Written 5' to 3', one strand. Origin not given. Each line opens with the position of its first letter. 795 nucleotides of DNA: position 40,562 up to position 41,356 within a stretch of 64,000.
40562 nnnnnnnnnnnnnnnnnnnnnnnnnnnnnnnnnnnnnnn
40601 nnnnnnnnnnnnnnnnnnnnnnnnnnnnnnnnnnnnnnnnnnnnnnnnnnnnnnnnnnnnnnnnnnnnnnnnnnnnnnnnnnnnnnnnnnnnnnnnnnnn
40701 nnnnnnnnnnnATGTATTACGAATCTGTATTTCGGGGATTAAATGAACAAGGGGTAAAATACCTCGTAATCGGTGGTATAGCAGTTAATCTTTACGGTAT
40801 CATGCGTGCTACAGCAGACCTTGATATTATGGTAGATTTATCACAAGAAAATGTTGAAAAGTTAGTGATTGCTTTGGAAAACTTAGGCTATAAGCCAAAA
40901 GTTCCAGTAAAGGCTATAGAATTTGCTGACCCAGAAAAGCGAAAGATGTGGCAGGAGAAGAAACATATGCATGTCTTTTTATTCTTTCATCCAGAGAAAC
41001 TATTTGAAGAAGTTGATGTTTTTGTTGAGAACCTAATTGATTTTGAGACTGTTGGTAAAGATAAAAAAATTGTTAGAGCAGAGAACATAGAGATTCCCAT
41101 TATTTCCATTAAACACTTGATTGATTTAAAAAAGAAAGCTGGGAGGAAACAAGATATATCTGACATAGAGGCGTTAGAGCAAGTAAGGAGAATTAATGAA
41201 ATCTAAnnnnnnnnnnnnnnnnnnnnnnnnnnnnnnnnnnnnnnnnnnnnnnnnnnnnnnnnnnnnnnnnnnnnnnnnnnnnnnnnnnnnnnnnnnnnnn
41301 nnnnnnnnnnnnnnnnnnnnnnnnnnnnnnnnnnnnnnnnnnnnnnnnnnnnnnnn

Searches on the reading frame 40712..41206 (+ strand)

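Call 49: search_protein_families(library=pfam, proteins=[window:40712-41206:+], max_evalue=0.00001)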
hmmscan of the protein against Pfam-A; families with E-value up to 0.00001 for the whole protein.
window:40712-41206:+ (164 aa): 1 family
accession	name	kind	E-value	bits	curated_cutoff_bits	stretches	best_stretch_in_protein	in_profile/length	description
PF09970.15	DUF2204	-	2.4e-06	27.8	20.3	0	3-47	5-50/181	Nucleotidyl transferase of unknown function (DUF2204)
